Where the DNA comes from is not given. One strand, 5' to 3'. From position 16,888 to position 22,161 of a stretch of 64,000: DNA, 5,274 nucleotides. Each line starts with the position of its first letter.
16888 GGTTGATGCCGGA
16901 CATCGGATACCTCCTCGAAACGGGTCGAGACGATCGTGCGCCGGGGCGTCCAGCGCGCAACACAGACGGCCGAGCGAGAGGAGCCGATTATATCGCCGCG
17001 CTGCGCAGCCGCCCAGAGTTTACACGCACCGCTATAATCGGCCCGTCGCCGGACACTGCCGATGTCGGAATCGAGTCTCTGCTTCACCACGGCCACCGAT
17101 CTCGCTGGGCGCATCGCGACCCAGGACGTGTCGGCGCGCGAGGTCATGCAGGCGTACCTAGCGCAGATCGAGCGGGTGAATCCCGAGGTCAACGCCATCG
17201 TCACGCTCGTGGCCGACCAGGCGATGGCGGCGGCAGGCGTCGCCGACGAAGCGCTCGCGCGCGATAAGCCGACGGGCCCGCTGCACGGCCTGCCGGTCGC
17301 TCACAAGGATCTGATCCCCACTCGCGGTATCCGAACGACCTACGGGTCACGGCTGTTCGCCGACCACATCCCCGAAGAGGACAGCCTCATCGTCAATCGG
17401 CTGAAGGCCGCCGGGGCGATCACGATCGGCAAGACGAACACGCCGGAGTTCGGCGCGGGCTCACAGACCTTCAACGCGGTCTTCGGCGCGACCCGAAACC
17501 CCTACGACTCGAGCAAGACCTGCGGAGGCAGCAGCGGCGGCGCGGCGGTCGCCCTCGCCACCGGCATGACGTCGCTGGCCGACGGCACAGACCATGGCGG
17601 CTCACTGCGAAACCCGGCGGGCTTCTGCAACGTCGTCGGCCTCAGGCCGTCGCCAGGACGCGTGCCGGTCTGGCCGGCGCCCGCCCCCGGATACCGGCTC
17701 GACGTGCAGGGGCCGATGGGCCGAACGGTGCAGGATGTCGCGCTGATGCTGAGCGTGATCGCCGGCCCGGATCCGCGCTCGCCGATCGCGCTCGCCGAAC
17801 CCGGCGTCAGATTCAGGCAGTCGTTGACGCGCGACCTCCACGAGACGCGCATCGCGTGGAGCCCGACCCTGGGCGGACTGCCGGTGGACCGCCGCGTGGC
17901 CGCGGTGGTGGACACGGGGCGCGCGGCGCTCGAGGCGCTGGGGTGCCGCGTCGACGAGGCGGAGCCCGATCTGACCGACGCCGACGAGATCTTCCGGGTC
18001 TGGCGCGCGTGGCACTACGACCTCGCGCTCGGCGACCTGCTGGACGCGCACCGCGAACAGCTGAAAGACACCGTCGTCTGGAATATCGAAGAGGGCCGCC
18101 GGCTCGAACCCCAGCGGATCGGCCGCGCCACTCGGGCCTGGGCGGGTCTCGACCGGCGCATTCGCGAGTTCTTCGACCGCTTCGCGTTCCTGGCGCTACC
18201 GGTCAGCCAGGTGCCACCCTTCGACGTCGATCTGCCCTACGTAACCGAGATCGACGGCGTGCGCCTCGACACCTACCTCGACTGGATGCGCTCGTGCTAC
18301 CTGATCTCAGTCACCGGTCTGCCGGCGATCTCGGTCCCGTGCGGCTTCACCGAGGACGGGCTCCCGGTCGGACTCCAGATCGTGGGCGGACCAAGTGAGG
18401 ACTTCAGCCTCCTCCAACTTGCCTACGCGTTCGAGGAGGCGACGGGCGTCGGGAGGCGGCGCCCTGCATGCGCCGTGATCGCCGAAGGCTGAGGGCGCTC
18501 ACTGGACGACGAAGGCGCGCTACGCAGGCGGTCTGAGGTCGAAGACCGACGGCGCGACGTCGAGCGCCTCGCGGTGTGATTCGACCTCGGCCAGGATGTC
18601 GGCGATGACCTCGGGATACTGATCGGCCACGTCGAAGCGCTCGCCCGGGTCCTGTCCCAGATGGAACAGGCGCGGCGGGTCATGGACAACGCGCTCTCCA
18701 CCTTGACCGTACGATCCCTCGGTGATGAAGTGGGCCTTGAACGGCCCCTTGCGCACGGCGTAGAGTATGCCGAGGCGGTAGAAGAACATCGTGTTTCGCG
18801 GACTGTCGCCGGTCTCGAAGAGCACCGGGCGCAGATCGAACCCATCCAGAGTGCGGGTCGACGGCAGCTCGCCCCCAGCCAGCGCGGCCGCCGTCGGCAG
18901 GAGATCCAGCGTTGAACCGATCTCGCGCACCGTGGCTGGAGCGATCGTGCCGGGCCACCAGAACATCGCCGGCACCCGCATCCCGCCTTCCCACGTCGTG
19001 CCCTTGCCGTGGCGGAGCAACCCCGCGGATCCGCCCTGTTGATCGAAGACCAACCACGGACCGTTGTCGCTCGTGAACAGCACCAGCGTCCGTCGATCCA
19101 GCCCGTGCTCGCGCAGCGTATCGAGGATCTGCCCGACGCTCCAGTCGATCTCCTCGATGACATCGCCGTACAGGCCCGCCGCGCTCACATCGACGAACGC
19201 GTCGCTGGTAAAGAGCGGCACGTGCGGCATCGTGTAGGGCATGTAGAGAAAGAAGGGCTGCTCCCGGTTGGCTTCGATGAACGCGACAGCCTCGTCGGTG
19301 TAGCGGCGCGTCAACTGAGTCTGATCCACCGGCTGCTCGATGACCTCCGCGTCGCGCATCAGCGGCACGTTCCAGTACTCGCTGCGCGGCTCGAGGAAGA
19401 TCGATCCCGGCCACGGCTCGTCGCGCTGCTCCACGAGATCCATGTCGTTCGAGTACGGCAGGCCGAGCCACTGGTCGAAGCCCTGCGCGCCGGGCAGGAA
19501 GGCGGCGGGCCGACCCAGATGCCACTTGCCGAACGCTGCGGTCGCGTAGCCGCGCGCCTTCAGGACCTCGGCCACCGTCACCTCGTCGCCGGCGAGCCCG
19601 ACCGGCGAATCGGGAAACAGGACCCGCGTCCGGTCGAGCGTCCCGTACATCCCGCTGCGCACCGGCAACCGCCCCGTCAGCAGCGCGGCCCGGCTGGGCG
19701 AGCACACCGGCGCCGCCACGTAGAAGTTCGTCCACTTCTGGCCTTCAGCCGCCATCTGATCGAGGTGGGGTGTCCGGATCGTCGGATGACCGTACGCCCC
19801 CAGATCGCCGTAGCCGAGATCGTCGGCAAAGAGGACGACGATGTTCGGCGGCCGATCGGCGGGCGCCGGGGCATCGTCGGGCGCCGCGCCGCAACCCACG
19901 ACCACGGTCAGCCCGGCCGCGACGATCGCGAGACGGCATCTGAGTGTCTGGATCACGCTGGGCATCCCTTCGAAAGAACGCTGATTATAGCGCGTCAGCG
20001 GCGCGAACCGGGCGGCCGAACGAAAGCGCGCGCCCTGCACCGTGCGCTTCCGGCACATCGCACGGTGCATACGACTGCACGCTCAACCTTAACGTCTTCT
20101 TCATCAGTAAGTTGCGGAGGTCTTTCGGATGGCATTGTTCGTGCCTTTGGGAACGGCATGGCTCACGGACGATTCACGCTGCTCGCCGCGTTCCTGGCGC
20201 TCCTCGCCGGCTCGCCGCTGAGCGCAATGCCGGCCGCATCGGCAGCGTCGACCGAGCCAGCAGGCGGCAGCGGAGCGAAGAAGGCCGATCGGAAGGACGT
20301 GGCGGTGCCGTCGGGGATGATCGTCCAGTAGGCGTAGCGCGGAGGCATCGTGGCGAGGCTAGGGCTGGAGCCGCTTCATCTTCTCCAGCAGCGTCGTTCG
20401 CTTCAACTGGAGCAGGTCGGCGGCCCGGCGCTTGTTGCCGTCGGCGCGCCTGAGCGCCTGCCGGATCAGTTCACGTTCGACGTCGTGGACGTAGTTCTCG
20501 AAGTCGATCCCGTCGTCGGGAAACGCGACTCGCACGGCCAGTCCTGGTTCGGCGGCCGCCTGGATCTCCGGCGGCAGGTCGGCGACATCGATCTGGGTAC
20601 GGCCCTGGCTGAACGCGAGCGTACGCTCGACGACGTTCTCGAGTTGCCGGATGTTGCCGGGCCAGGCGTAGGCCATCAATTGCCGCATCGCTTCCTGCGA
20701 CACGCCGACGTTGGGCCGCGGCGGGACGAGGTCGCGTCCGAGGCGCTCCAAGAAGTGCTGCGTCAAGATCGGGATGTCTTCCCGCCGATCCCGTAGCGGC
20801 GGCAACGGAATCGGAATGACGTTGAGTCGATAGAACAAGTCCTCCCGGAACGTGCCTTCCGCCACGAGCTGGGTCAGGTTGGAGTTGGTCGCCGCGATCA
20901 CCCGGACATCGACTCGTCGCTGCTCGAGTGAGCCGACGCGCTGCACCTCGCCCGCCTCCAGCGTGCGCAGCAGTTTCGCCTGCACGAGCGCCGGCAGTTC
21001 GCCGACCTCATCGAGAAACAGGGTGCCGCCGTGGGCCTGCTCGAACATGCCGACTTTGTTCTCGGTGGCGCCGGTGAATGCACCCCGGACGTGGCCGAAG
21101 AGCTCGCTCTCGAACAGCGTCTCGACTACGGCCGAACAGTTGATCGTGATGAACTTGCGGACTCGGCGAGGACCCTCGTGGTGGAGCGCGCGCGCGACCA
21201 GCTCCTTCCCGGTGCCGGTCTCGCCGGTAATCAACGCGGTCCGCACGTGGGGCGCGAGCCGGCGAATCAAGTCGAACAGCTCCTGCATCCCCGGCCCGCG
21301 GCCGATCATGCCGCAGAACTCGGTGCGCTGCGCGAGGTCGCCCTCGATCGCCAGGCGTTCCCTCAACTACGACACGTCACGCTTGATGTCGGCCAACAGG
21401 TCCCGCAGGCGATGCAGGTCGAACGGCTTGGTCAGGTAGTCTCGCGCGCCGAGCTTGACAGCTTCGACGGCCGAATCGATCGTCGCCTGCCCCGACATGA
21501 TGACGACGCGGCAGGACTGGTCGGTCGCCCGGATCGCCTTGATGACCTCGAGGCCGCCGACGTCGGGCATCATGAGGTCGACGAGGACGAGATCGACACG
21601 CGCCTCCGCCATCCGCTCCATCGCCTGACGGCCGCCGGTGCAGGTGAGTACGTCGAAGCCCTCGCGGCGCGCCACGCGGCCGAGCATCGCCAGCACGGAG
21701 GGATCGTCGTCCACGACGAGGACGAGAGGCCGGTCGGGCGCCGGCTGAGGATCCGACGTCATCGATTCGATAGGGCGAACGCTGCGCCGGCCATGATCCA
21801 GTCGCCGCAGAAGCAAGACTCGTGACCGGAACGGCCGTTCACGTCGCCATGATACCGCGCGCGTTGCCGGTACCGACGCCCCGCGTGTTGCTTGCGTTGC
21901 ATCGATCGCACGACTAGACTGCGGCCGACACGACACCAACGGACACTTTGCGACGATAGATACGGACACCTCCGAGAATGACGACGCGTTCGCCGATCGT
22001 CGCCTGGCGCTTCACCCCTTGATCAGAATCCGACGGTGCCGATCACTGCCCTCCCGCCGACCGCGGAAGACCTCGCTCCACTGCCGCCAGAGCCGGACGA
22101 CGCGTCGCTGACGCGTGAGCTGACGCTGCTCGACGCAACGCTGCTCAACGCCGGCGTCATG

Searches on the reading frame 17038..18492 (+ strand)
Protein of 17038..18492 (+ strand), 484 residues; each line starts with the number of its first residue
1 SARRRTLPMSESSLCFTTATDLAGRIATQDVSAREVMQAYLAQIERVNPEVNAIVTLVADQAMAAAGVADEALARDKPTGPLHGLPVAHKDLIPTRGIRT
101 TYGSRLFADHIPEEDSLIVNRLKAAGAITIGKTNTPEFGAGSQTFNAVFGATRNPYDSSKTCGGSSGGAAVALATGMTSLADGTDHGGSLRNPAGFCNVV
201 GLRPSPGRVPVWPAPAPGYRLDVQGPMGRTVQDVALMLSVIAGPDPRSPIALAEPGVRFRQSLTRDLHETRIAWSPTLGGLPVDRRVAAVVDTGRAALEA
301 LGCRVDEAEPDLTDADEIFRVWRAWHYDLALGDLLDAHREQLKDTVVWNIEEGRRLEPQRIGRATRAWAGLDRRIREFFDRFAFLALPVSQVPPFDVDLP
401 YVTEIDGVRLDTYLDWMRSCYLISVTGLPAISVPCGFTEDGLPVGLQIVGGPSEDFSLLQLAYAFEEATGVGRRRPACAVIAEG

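Call 27: search_protein_families(library=pfam, proteins=[window:17038-18492:+], max_evalue=0.001)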
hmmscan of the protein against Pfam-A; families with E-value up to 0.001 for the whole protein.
window:17038-18492:+ (484 aa): 1 family
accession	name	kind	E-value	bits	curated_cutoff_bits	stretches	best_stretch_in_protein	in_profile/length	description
PF01425.27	Amidase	-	6e-104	349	27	1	35-459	1-445/445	Amidase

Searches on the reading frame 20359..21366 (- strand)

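Call 60: search_protein_families(library=pfam, proteins=[window:20359-21366:-], max_evalue=0.001)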
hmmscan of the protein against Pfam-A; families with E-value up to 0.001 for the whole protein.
window:20359-21366:- (335 aa): 10 families
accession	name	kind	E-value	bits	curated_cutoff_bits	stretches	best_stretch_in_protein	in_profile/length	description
PF00158.32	Sigma54_activat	-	2e-67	226.5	20.2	1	20-186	1-167/168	Sigma-54 interaction domain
PF25601.1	AAA_lid_14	-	8.3e-25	86.9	27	1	192-273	1-79/87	AAA+ ATPase lid domain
PF14532.12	Sigma54_activ_2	-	1.6e-20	74.2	25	1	21-191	1-138/138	Sigma-54 interaction domain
PF02954.25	HTH_8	-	1.6e-12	47.4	22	1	295-333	4-42/42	Bacterial regulatory protein, Fis family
PF00004.35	AAA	-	3.2e-07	31.3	21.2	1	45-164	2-111/131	ATPase family associated with various cellular activities (AAA)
PF07728.20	AAA_5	-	4.9e-07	30.3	22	1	45-163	3-124/139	AAA domain (dynein-related subfamily)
PF01078.27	Mg_chelatase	-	9.9e-06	25.5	20.3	1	98-162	92-158/207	Magnesium chelatase, subunit ChlI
PF13191.12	AAA_16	-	6e-05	24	32.6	1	21-96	3-85/167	AAA ATPase domain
PF07724.20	AAA_2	-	0.00012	22.6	27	1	43-157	5-120/166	AAA domain (Cdc48 subfamily)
PF18024.7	HTH_50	-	0.00085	19.4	27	0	287-333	2-47/50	Helix-turn-helix domain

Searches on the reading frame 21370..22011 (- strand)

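Call 60: search_protein_families(library=pfam, proteins=[window:21370-22011:-], max_evalue=0.001)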
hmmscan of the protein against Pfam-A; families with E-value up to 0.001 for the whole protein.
window:21370-22011:- (214 aa): 2 families
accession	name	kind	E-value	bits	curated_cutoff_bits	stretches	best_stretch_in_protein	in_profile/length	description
PF00072.30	Response_reg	-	9.2e-31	106.7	30.2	1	97-206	1-110/111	Response regulator receiver domain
PF18321.7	3HCDH_RFF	-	0.00098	19.9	23.6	0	122-148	1-27/69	3-hydroxybutyryl-CoA dehydrogenase reduced Rossmann-fold domain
